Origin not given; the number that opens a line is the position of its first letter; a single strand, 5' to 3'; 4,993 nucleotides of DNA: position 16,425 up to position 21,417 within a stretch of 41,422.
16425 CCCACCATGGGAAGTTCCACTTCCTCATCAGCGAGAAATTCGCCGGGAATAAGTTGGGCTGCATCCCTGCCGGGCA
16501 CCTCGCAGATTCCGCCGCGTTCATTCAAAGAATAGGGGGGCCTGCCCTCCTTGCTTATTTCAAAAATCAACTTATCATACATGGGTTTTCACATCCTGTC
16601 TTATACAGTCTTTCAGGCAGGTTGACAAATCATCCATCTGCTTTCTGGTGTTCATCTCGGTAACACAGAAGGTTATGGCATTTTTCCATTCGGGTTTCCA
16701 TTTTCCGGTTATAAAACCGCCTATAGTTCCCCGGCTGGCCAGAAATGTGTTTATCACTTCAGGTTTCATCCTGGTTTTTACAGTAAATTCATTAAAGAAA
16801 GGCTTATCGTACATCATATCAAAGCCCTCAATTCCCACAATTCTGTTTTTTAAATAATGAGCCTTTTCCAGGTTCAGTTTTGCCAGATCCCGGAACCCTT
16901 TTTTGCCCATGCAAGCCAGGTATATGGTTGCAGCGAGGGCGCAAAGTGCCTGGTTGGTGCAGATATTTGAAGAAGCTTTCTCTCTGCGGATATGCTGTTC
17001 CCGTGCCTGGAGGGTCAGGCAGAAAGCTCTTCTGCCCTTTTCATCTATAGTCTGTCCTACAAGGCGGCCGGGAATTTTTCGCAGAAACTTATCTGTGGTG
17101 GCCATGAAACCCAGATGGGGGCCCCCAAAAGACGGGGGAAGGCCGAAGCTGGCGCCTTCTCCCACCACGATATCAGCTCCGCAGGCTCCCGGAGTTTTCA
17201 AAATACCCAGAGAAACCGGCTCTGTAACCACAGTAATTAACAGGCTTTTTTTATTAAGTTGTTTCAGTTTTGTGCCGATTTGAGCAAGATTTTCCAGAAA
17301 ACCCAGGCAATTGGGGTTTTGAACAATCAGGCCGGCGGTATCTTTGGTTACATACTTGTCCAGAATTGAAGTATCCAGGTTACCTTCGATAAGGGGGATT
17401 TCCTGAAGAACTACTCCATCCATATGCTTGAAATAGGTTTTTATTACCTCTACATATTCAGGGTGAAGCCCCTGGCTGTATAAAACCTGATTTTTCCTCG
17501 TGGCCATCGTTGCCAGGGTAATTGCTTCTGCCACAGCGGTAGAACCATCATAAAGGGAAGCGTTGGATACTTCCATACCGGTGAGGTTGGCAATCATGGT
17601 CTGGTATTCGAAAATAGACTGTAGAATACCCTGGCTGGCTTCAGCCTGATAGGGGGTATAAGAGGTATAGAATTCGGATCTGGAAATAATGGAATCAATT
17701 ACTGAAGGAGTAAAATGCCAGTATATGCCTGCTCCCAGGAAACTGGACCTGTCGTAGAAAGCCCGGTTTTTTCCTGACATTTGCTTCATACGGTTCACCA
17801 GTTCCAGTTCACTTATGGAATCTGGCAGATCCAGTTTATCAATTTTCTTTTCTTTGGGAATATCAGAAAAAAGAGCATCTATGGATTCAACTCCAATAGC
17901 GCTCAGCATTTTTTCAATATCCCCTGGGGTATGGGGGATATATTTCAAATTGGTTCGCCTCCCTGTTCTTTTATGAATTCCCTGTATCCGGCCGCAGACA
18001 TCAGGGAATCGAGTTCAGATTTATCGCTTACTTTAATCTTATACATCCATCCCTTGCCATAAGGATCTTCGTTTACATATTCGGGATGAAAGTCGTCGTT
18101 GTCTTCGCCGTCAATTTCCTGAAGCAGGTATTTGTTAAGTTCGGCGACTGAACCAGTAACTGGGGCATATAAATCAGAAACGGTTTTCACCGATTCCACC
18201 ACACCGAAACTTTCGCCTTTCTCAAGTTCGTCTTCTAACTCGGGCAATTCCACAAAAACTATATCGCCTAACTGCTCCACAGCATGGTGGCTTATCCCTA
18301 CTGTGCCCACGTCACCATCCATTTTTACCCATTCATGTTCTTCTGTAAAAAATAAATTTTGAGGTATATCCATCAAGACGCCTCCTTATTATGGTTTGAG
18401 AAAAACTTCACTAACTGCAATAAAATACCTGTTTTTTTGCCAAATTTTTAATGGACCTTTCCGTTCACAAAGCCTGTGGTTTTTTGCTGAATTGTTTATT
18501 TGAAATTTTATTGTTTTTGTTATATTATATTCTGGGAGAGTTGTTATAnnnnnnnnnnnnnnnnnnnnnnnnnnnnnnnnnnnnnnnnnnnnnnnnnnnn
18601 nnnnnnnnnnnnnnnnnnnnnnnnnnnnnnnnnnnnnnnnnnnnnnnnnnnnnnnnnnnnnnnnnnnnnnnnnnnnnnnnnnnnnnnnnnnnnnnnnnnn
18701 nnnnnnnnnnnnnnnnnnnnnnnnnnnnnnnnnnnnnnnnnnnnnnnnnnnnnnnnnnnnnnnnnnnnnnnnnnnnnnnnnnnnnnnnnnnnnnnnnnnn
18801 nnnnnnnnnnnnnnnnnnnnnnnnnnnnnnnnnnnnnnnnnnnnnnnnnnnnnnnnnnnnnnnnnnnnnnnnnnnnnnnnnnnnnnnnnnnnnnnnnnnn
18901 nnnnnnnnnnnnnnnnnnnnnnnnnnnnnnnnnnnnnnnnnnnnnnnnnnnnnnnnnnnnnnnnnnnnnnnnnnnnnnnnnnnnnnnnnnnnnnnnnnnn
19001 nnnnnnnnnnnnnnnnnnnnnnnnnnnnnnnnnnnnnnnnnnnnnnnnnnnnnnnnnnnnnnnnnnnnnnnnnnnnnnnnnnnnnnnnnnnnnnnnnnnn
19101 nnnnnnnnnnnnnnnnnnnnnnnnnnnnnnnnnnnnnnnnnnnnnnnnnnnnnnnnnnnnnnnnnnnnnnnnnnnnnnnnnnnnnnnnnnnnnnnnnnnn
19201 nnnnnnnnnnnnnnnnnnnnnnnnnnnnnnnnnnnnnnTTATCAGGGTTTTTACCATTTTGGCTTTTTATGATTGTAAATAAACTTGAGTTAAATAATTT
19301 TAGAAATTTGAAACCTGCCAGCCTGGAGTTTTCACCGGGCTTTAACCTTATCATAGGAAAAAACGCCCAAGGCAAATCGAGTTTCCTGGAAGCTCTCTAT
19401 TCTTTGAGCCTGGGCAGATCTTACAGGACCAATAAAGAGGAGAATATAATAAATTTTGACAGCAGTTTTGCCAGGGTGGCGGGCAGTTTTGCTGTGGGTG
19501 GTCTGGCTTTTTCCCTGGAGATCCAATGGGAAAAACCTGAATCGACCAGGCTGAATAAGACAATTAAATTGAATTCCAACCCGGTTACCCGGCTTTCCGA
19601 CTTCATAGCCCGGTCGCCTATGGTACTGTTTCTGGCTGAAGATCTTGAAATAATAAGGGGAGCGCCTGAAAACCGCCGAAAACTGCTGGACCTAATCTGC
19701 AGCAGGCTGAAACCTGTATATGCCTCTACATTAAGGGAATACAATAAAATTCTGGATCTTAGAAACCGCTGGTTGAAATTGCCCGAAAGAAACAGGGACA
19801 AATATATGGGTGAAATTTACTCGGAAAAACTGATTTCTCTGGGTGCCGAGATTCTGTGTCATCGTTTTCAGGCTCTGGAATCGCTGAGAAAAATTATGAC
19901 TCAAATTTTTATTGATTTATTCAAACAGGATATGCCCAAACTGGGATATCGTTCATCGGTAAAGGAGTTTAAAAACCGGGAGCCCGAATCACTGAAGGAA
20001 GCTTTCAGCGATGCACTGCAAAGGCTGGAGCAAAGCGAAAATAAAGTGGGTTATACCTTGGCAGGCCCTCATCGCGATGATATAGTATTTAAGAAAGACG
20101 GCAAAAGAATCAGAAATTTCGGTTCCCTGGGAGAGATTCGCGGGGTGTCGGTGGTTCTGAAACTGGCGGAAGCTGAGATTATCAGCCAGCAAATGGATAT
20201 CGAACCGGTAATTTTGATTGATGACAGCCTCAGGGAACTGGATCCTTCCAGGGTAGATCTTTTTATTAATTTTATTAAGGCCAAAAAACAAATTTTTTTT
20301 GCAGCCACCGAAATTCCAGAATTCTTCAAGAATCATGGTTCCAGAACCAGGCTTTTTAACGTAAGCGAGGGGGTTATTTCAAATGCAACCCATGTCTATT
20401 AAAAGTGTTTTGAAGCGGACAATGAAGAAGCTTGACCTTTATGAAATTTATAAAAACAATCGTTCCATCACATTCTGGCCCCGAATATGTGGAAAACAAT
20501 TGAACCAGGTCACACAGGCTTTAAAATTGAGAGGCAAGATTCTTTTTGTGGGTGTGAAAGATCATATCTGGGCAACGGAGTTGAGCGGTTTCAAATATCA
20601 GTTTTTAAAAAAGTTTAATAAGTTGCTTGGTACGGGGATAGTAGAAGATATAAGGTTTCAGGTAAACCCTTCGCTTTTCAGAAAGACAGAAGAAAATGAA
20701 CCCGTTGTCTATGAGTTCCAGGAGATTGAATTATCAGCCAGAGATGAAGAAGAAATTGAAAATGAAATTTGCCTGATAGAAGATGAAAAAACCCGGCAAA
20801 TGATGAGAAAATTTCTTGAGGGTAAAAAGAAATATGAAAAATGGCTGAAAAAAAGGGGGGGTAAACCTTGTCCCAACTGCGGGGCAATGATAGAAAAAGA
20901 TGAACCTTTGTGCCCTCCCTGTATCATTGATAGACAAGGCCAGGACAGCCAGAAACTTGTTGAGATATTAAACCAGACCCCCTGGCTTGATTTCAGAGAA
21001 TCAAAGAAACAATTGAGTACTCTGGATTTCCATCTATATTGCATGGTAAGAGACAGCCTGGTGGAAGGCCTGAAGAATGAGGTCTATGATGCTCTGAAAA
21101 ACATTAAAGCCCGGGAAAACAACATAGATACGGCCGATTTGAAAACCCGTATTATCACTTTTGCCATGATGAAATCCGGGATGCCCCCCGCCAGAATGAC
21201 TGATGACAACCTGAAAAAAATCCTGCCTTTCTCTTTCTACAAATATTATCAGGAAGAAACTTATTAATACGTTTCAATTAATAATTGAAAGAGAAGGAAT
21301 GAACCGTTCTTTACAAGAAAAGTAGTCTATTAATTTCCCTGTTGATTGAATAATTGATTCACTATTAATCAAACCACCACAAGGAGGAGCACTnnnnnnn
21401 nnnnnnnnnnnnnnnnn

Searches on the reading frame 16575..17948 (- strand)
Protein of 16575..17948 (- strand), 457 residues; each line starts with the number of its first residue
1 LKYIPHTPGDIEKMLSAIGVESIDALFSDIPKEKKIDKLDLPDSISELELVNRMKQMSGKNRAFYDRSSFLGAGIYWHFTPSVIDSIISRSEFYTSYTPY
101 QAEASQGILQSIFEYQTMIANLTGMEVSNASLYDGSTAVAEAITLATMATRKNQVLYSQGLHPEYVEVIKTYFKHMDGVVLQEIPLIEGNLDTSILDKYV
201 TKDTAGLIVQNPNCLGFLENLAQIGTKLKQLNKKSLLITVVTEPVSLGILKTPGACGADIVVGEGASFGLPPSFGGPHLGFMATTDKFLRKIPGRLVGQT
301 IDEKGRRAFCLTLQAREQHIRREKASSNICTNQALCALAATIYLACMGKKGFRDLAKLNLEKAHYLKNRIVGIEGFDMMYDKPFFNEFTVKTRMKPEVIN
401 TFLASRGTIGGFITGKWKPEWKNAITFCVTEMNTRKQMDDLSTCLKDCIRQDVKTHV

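Call 38: search_protein_families(library=pfam, proteins=[window:16575-17948:-], max_evalue=0.001)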
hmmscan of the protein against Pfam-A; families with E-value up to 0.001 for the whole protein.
window:16575-17948:- (457 aa): 1 family
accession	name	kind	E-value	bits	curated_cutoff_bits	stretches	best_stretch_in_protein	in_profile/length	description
PF02347.22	GDC-P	-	2e-125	419.5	26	1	2-443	2-427/429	Glycine cleavage system P-protein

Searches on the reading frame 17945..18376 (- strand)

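Call 38: search_protein_families(library=pfam, proteins=[window:17945-18376:-], max_evalue=0.001)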
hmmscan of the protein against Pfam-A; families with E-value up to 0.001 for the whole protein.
window:17945-18376:- (143 aa): 1 family
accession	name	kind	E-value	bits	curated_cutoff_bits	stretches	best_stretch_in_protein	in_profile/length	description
PF01597.25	GCV_H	-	1.6e-41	141.5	22.2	1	9-137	2-121/122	Glycine cleavage H-protein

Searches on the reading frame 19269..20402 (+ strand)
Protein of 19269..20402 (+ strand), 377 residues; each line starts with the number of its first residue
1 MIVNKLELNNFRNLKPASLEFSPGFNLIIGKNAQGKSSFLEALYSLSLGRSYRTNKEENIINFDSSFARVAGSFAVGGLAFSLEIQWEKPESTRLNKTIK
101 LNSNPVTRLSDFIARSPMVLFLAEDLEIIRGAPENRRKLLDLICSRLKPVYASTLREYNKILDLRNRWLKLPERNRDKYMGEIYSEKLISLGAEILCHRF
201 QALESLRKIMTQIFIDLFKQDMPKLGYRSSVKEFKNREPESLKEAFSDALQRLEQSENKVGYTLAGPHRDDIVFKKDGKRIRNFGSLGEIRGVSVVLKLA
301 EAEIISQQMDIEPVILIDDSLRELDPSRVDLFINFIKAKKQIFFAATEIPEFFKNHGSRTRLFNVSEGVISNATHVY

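Call 38: search_protein_families(library=pfam, proteins=[window:19269-20402:+], max_evalue=0.001)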
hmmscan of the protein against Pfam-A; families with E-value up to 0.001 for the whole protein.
window:19269-20402:+ (377 aa): 6 families
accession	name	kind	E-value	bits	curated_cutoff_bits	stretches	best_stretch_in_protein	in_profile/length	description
PF02463.25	SMC_N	-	1.5e-15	57.7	40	1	3-365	2-214/220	RecF/RecN/SMC N terminal domain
PF13175.12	AAA_15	-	3.5e-13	50.4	32.1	1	1-72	1-69/374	AAA ATPase domain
PF13476.12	AAA_23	-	1.2e-10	42.8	27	1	5-140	1-87/201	AAA domain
PF13514.12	AAA_27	-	1.2e-06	28.7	22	1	1-57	1-60/206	AAA domain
PF11398.14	DUF2813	-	0.0001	22.3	21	1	1-44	1-43/372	Protein of unknown function (DUF2813)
PF13304.12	AAA_21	-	0.00048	20.7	27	0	25-57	1-35/304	AAA domain, putative AbiEii toxin, Type IV TA system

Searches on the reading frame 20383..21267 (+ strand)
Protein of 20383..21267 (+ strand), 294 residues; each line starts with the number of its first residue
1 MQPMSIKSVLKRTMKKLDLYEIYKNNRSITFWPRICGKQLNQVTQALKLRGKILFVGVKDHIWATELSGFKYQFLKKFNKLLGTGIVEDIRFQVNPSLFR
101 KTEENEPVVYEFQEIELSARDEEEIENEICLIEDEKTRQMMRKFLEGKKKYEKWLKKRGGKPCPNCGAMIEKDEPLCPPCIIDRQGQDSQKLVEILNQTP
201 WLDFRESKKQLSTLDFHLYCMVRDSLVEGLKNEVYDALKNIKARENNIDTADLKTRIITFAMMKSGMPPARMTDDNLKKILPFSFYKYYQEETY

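Call 38: search_protein_families(library=pfam, proteins=[window:20383-21267:+], max_evalue=0.001)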
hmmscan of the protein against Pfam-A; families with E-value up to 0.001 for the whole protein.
window:20383-21267:+ (294 aa): 1 family
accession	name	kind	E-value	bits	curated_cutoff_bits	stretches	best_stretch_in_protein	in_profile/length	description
PF05258.17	DciA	-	1.3e-12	48.2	24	1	6-92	2-89/89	Dna[CI] antecedent, DciA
